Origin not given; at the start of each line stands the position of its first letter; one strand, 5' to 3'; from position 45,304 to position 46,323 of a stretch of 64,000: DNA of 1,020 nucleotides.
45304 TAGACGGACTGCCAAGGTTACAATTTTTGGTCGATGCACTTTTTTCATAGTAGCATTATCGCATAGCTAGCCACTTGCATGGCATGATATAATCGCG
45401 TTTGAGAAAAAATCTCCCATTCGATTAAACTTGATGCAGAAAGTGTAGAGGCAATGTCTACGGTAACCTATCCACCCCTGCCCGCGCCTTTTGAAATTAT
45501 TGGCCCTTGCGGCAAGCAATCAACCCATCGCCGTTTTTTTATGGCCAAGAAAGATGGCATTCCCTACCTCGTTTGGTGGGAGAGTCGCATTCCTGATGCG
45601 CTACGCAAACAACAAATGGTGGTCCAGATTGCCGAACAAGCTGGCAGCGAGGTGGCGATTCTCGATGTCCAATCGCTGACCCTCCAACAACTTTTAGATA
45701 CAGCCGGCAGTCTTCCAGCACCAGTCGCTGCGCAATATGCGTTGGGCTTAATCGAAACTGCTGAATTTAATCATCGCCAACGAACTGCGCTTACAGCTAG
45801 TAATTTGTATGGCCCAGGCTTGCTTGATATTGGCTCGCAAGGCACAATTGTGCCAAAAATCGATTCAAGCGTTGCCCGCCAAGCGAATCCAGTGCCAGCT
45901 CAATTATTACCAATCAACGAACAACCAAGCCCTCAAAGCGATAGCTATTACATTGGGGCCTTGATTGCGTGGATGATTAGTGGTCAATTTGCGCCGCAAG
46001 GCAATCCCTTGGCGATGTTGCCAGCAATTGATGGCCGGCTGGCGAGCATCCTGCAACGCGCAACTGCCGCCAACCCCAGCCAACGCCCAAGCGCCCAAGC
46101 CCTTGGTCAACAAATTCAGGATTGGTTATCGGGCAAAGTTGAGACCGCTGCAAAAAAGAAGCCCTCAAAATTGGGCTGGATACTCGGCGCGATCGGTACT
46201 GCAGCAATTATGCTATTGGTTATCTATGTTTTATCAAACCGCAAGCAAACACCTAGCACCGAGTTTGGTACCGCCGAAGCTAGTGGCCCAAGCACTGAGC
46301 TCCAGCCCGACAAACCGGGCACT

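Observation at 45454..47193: Pseudokinase - TM - vWA receptor-like protein divergent from a sensor histidine kinase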

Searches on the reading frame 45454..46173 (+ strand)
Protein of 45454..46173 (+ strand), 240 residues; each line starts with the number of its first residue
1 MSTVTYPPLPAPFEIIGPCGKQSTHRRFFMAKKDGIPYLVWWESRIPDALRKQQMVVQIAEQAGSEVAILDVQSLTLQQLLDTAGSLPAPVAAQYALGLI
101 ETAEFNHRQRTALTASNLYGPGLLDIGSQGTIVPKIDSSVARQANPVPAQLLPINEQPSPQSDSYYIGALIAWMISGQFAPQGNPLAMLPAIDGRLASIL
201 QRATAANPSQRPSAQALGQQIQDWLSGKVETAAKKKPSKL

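Call 6: search_solved_structures(query=window:45454-46173:+, max_evalue=10, show_alignments=3)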
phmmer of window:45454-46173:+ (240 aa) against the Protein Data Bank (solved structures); distinct sequences matched with E-value up to 10: 1.
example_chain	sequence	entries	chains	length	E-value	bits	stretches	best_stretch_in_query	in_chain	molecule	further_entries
3zif_M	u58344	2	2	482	0.74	12.5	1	24-66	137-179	PENTON PROTEIN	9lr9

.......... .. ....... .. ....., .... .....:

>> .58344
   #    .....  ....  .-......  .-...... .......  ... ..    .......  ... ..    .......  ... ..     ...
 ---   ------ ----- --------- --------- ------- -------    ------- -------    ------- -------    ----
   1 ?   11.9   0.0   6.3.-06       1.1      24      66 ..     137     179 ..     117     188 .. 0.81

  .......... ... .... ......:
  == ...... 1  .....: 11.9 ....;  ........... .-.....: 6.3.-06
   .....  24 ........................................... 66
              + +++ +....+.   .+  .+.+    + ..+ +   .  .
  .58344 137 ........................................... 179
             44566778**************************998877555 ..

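Call 9: search_solved_structures(query=A1, max_evalue=10, show_alignments=4)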
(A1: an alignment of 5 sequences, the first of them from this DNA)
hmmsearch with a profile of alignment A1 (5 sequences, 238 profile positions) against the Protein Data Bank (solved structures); distinct sequences matched with E-value up to 10: 1.
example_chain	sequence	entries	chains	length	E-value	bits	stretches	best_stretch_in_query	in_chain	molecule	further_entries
3zif_M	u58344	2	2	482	0.58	12.7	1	23-67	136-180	PENTON PROTEIN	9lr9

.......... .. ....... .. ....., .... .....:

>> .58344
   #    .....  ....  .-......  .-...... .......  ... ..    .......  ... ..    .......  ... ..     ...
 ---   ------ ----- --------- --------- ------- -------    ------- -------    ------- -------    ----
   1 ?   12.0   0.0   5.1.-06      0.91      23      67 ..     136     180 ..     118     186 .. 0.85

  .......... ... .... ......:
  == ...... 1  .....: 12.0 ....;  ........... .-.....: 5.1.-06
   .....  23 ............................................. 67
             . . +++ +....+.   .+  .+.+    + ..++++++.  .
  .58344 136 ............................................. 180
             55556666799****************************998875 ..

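Call 18: search_protein_representatives(alignment_id=A1)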
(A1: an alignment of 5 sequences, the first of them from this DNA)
Query: 5 sequences, 238 profile positions. Proteins with E-value up to 0.001 (for the whole library): 20; up to 1e-10: 3; up to 1e-30: 3. The best 20 are listed.
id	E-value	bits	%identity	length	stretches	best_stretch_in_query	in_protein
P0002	3.1e-146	501.3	-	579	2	1-238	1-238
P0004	1.1e-124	430.8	-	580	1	1-236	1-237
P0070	1.1e-78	280.2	-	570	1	7-237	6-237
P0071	6.3e-06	42.1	-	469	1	70-228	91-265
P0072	6.3e-06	42.0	-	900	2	156-230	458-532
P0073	3.3e-05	39.7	-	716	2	72-186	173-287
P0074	3.8e-05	39.5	-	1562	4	136-192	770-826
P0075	6.0e-05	38.9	-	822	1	155-231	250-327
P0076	7.2e-05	38.6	-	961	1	71-221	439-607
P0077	7.8e-05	38.5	-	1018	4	195-223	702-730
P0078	9.7e-05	38.2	-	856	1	68-181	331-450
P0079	1.1e-04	37.9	-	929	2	48-181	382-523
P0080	2.0e-04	37.2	-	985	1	70-187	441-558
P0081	2.8e-04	36.6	-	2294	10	162-195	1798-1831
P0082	3.1e-04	36.5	-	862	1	121-230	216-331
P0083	4.0e-04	36.2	-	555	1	116-218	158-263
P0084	4.0e-04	36.2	-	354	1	78-223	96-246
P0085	7.7e-04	35.2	-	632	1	153-234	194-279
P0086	8.1e-04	35.2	-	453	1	81-222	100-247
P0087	8.2e-04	35.1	-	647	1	76-221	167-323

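Call 19: search_protein_families(library=pfam, proteins=[P0070, P0071, P0072, P0073, P0075, P0076, P0078, P0079, P0080, P0082], max_evalue=0.001)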
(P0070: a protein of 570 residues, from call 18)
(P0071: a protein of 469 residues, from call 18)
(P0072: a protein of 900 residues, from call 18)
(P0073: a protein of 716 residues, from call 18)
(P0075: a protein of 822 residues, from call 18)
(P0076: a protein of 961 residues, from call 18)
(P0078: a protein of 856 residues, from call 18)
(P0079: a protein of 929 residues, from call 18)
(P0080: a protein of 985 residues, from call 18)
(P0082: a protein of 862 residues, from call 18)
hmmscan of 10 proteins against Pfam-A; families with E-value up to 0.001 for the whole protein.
P0070 (570 aa): 3 families
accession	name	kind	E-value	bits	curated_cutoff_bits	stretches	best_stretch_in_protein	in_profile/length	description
PF13519.12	VWA_2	-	4.5e-15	56.6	27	1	353-458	1-106/107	von Willebrand factor type A domain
PF00092.34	VWA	-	1.5e-13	51.8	23.8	1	353-518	2-169/174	von Willebrand factor type A domain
PF05762.20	VWA_CoxE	-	0.00028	20.8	26.4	0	348-472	54-173/222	VWA domain containing CoxE-like protein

P0071 (469 aa): 5 families
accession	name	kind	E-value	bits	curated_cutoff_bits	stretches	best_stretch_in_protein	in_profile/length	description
PF00069.31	Pkinase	-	2.8e-33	115.9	31.7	1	12-248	3-252/263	Protein kinase domain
PF07714.23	PK_Tyr_Ser-Thr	-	8.9e-24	84.6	23.1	1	13-218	4-206/258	Protein tyrosine and serine/threonine kinase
PF17667.7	Pkinase_fungal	-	6.8e-07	28.8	24.1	1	119-203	287-379/387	Fungal protein kinase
PF01636.29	APH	-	1.4e-05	25.4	23.2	0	50-131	33-111/239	Phosphotransferase enzyme family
PF08308.17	PEGA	-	2.3e-05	24.6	20.8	1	401-442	2-44/71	PEGA domain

P0072 (900 aa): 3 families
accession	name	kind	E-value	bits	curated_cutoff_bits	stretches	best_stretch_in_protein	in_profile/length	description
PF00069.31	Pkinase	-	1.4e-52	179.1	31.7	2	6-212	1-198/263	Protein kinase domain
PF07714.23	PK_Tyr_Ser-Thr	-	2.4e-26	93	23.1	2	8-212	3-206/258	Protein tyrosine and serine/threonine kinase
PF01636.29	APH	-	1.2e-06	28.9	23.2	0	102-163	136-198/239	Phosphotransferase enzyme family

P0073 (716 aa): 3 families
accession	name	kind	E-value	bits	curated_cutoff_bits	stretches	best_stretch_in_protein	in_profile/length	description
PF00092.34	VWA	-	2.2e-14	54.5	23.8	1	508-670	2-172/174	von Willebrand factor type A domain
PF13519.12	VWA_2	-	2.1e-12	48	27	1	509-606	2-106/107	von Willebrand factor type A domain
PF13768.12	VWA_3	-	1.4e-06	28.9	27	1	508-655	3-151/155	von Willebrand factor type A domain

P0075 (822 aa): 14 families
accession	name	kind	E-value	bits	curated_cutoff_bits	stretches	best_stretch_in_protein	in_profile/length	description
PF00069.31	Pkinase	-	9.1e-45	153.5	31.7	1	74-281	2-202/263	Protein kinase domain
PF07714.23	PK_Tyr_Ser-Thr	-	7.4e-29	101.3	23.1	1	76-279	4-208/258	Protein tyrosine and serine/threonine kinase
PF01636.29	APH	-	2.6e-08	34.4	23.2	1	104-190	26-109/239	Phosphotransferase enzyme family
PF00515.34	TPR_1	-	3.1e-08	33.5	27.8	0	531-547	18-34/34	Tetratricopeptide repeat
PF03109.22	ABC1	-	4.5e-08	33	22.9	1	149-223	144-218/244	ABC1 atypical kinase-like domain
PF13414.12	TPR_11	-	7.7e-08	32.4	26.8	0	532-555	12-35/42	TPR repeat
PF13431.12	TPR_17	-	5.4e-07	29.8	24.4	0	537-555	2-20/34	Tetratricopeptide repeat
PF14559.12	TPR_19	-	1.8e-06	28.6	25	1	637-700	2-65/68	Tetratricopeptide repeat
PF13424.12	TPR_12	-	1.1e-05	26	30.1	1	626-690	3-75/77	Tetratricopeptide repeat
PF13181.12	TPR_8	-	2.3e-05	24.6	25.7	0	530-546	17-33/34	Tetratricopeptide repeat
PF13428.12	TPR_14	-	4.8e-05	24.1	23.5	0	632-665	7-40/44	Tetratricopeptide repeat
PF07719.23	TPR_2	-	8.2e-05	22.9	27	0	630-657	5-32/34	Tetratricopeptide repeat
PF13374.12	TPR_10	-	0.00022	21.6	27.5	0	660-684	2-26/42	Tetratricopeptide repeat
PF07387.17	Seadorna_VP7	-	0.00084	18.9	20.3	0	179-217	148-188/308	Seadornavirus VP7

P0076 (961 aa): 8 families
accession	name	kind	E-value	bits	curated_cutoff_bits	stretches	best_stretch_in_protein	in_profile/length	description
PF00092.34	VWA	-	5.1e-11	43.5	23.8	1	748-894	2-155/174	von Willebrand factor type A domain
PF13519.12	VWA_2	-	7.1e-10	39.9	27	1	748-846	1-104/107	von Willebrand factor type A domain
PF13768.12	VWA_3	-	4e-06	27.4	27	1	748-897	3-153/155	von Willebrand factor type A domain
PF07719.23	TPR_2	-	9.4e-06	25.8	27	0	10-42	1-33/34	Tetratricopeptide repeat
PF13174.12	TPR_6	-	7.1e-05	23.6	26.3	0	12-43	2-33/33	Tetratricopeptide repeat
PF13428.12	TPR_14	-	0.00023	22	23.5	0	11-53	2-44/44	Tetratricopeptide repeat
PF00069.31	Pkinase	-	0.00024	21.1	31.7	1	516-559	160-203/263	Protein kinase domain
PF14559.12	TPR_19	-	0.00068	20.4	25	1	20-86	1-67/68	Tetratricopeptide repeat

P0078 (856 aa): 7 families
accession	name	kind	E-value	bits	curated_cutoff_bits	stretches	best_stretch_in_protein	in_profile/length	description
PF00092.34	VWA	-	1.3e-10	42.2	23.8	1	642-790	2-157/174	von Willebrand factor type A domain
PF13519.12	VWA_2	-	2.2e-06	28.7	27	1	642-740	1-103/107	von Willebrand factor type A domain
PF13414.12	TPR_11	-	4.5e-05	23.5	26.8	0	135-163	6-34/42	TPR repeat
PF04049.19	ANAPC8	-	5e-05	23.4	23.8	0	16-67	170-224/267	Anaphase promoting complex subunit 8 / Cdc23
PF13432.12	TPR_16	-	5.5e-05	24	32.7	0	15-54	2-41/65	Tetratricopeptide repeat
PF13428.12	TPR_14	-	0.00017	22.4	23.5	0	12-52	3-43/44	Tetratricopeptide repeat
PF07719.23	TPR_2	-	0.00024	21.4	27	0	10-41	1-32/34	Tetratricopeptide repeat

P0079 (929 aa): 4 families
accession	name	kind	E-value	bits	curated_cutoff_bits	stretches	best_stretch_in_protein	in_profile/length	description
PF00092.34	VWA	-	5.4e-09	36.9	23.8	1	716-861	2-155/174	von Willebrand factor type A domain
PF13428.12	TPR_14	-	1.5e-06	28.7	23.5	0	13-53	4-44/44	Tetratricopeptide repeat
PF13432.12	TPR_16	-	8e-06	26.6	32.7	0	14-57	1-44/65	Tetratricopeptide repeat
PF07719.23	TPR_2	-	7.4e-05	23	27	0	13-42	4-33/34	Tetratricopeptide repeat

P0080 (985 aa): 8 families
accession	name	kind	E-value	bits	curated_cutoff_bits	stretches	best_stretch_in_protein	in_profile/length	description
PF00092.34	VWA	-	5.3e-15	56.5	23.8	1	777-939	2-172/174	von Willebrand factor type A domain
PF13519.12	VWA_2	-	1.4e-14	55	27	1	778-875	2-106/107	von Willebrand factor type A domain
PF13768.12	VWA_3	-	1.8e-07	31.8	27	1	777-924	3-151/155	von Willebrand factor type A domain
PF07719.23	TPR_2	-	4.5e-07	29.9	27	0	9-39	4-34/34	Tetratricopeptide repeat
PF23914.1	TPR_CcmH_CycH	-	0.0003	21.1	42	1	28-81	38-94/158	Cytochrome c-type biogenesis protein H TPR domain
PF13431.12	TPR_17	-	0.00031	21.2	24.4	0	30-51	3-24/34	Tetratricopeptide repeat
PF13428.12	TPR_14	-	0.00035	21.4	23.5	1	8-48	3-43/44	Tetratricopeptide repeat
PF13432.12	TPR_16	-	0.00068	20.5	32.7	1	11-49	2-40/65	Tetratricopeptide repeat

P0082 (862 aa): 5 families
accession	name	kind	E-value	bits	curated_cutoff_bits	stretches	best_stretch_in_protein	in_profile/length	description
PF00069.31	Pkinase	-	8.5e-32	111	31.7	1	84-279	2-199/263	Protein kinase domain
PF07714.23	PK_Tyr_Ser-Thr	-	9.6e-22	77.9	23.1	1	84-279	2-207/258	Protein tyrosine and serine/threonine kinase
PF13424.12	TPR_12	-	3.9e-20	72.3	30.1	2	606-665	15-74/77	Tetratricopeptide repeat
PF13374.12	TPR_10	-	2.4e-16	59.6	27.5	1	683-717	7-41/42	Tetratricopeptide repeat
PF03109.22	ABC1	-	0.00014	21.5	22.9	1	192-234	182-224/244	ABC1 atypical kinase-like domain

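Call 20: search_protein_families(library=pfam, proteins=[P0083, P0084, P0085, P0086, P0087, P0074, P0077], max_evalue=0.001)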
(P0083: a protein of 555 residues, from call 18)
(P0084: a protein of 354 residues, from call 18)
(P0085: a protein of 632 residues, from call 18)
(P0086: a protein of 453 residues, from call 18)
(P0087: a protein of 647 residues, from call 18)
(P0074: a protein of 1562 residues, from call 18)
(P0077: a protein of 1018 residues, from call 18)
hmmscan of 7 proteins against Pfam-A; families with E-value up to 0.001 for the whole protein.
P0083 (555 aa): 3 families
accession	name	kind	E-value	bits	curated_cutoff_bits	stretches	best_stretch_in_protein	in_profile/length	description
PF00069.31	Pkinase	-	3.9e-36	125.2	31.7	1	37-263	8-258/263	Protein kinase domain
PF07714.23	PK_Tyr_Ser-Thr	-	1.1e-22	81.1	23.1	1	33-260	4-252/258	Protein tyrosine and serine/threonine kinase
PF17667.7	Pkinase_fungal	-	0.00021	20.6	24.1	1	125-194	286-365/387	Fungal protein kinase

P0084 (354 aa): 2 families
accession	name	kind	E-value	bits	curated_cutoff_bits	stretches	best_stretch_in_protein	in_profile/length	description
PF00069.31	Pkinase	-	8.6e-10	38.9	31.7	1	52-216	43-212/263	Protein kinase domain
PF07714.23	PK_Tyr_Ser-Thr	-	4.3e-08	33.2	23.1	1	31-177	25-180/258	Protein tyrosine and serine/threonine kinase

P0085 (632 aa): 2 families
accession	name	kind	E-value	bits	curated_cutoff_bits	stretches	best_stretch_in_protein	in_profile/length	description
PF00069.31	Pkinase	-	3e-32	112.5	31.7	1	19-220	6-195/263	Protein kinase domain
PF07714.23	PK_Tyr_Ser-Thr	-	1.4e-18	67.6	23.1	1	18-226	5-208/258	Protein tyrosine and serine/threonine kinase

P0086 (453 aa): 4 families
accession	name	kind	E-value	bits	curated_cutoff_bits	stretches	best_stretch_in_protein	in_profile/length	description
PF00069.31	Pkinase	-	2.2e-39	135.9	31.7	1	9-211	1-204/263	Protein kinase domain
PF07714.23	PK_Tyr_Ser-Thr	-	1.2e-22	81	23.1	1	14-212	6-213/258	Protein tyrosine and serine/threonine kinase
PF01636.29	APH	-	3.2e-09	37.3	23.2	1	16-122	6-110/239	Phosphotransferase enzyme family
PF03109.22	ABC1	-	0.00076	19.1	22.9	0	82-153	144-218/244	ABC1 atypical kinase-like domain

P0087 (647 aa): 2 families
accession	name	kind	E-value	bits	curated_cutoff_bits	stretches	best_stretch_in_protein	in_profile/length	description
PF00069.31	Pkinase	-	6.1e-32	111.5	31.7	1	129-321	46-259/263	Protein kinase domain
PF07714.23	PK_Tyr_Ser-Thr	-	6.3e-20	72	23.1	1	129-282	49-208/258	Protein tyrosine and serine/threonine kinase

P0074 (1562 aa): 14 families
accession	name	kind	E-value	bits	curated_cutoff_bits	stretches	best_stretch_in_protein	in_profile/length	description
PF13620.12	CarboxypepD_reg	-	4.3e-62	206.9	32.3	7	1055-1122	1-73/82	Carboxypeptidase regulatory-like domain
PF13715.12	CarbopepD_reg_2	-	8.2e-37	125.6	32.2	6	1056-1119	1-65/88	CarboxypepD_reg-like domain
PF13517.12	FG-GAP_3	-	9.7e-37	125.8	26.9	4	299-361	1-60/61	FG-GAP-like repeat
PF09430.16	EMC7_beta-sandw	-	1.4e-25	90.2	26.6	0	740-820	9-92/122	ER membrane protein complex subunit 7, beta-sandwich domain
PF17802.7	SpaA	-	7.7e-19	68.1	23.1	0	646-715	5-83/91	Prealbumin-like fold domain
PF07593.17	UnbV_ASPIC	-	6.5e-13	48.8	23.4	1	388-451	1-64/68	ASPIC and UnbV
PF15976.11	CooC_C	-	5.3e-12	46.1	29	0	885-926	13-54/93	CS1-pili formation C-terminal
PF25020.1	TTR_TEN1-4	-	1.5e-11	44.5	27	0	1056-1120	9-75/86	Teneurin TTR-like domain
PF16371.11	MetallophosN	-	3.3e-11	43.7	35.6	0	648-683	1-36/77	N terminal of Calcineurin-like phosphoesterase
PF17210.9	SdrD_B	-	1.9e-09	38.2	29.7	0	734-802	20-89/112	SdrD B-like domain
PF11008.14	DUF2846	-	8.7e-09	35.8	34.3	0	1071-1118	24-68/92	Protein of unknown function (DUF2846)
PF20598.4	DUF6795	-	3.6e-08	34.1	27.4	0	727-761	1-44/103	Domain of unknown function (DUF6795)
PF01839.29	FG-GAP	-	2.4e-07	30.9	22.1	0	345-363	3-21/37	FG-GAP repeat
PF14686.12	fn3_3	-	2.5e-05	24.4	24.4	0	669-710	29-70/75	Polysaccharide lyase family 4, domain II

P0077 (1018 aa): 3 families
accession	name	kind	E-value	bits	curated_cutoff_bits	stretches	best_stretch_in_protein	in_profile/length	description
PF00069.31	Pkinase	-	1.1e-23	84.5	31.7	1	248-338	86-169/263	Protein kinase domain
PF07714.23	PK_Tyr_Ser-Thr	-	1.2e-12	48.2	23.1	0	87-340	3-178/258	Protein tyrosine and serine/threonine kinase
PF23153.1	Aip3p_Bud6_N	-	3.5e-05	24.5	27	0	683-718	46-81/109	Aip3p/Bud6 N-terminal domain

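Call 24: find_homologous_proteins(query=A2, max_evalue=0.01)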
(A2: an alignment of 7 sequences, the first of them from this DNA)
Query A2 (7 sequences) (238 aa, profile of the alignment): 47 proteins with E <= 0.01 among 8000 candidates.
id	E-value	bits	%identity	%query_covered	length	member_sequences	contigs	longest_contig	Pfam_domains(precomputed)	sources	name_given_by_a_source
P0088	3.0e-13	68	39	8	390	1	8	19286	PF07714.24,PF00069.32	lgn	-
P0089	2.3e-12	65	31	21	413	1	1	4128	PF07714.24,PF00069.32,PF03109.23,PF01636.30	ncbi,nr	ncbi:MAG TPA: serine/threonine-protein kinase, partial [Gemmataceae bacterium]|nr:serine/threonine-p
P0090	2.9e-11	61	31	23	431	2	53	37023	PF07714.24,PF00069.32,PF00498.32,PF03109.23,PF01636.30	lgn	-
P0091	6.7e-11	60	24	37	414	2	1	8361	PF07714.24,PF00069.32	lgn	-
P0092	2.1e-10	58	25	23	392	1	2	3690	PF07714.24,PF00069.32,PF03109.23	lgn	-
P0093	3.5e-10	58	24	58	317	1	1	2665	PF07714.24,PF00069.32,PF03109.23,PF01636.30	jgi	jgi:eukaryotic-like serine/threonine-protein kinase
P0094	1.0e-9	56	28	33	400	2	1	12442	PF07714.24,PF00069.32,PF03109.23,PF01636.30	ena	-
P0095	5.7e-9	54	24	21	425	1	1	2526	PF07714.24,PF00069.32,PF03109.23,PF01636.30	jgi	jgi:predicted Ser/Thr protein kinase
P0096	6.1e-9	54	27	45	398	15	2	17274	PF07714.24,PF00069.32,PF03109.23,PF01636.30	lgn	-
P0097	2.0e-8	52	-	-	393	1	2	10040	PF07714.24,PF00069.32,PF00498.32,PF03109.23,PF01636.30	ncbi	-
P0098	3.0e-8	51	33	22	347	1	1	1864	PF07714.24,PF00069.32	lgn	-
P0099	8.2e-8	50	27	32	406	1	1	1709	PF07714.24,PF00069.32,PF00498.32,PF03109.23,PF16697.11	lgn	-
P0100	1.0e-7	50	39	15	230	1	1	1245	PF07714.24,PF00069.32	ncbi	ncbi:MAG TPA: serine/threonine-protein kinase, partial [Gemmatimonadales bacterium]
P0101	2.2e-7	49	32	21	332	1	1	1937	PF07714.24,PF00069.32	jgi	jgi:serine/threonine protein kinase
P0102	2.5e-7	48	-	-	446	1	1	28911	PF07714.24,PF00069.32,PF03109.23,PF01636.30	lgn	-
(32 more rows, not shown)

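Call 31: find_encoding_contigs(protein=P0070, flank=10000, max_places=4)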
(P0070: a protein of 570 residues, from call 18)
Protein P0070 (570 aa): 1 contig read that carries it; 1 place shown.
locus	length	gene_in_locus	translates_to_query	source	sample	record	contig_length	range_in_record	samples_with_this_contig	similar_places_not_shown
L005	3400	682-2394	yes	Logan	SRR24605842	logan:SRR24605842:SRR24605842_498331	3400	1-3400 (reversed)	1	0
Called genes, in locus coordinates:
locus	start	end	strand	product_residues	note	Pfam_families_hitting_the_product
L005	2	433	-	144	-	?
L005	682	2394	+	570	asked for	PF00092:VWA, PF13519:VWA_2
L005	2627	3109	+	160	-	-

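Call 32: find_encoding_contigs(protein=P0076, flank=10000, max_places=4)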
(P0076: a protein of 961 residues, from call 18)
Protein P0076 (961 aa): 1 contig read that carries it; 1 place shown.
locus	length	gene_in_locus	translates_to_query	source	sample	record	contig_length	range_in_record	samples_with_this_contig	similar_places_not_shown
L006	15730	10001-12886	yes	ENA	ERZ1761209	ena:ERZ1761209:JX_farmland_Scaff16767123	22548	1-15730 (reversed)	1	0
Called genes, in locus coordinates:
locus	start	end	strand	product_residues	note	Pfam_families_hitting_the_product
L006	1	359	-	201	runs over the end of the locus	PF02620:YceD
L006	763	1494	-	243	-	PF21982:RecX_HTH1, PF02631:RecX_HTH2, PF21981:RecX_HTH3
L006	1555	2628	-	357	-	PF00154:RecA_N, PF08423:Rad51, PF06745:ATPase (faint), PF27531:MT3502_N (weak), PF21096:RecA_C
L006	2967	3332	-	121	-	PF02643:DUF192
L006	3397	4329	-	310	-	PF00482:T2SSF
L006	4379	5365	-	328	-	PF00482:T2SSF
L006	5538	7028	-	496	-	PF00437:T2SSE, PF27713:UCP018868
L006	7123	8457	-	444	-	PF00072:Response_reg, PF10609:ParA, PF13614:AAA_31, PF01656:CbiA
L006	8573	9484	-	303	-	PF16976:RcpC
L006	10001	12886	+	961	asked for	PF07719:TPR_2 (faint), PF00092:VWA, PF13519:VWA_2, PF13768:VWA_3 (weak)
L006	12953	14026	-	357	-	PF00535:Glycos_transf_2, PF13641:Glyco_tranf_2_3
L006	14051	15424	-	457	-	PF01546:Peptidase_M20, PF07687:M20_dimer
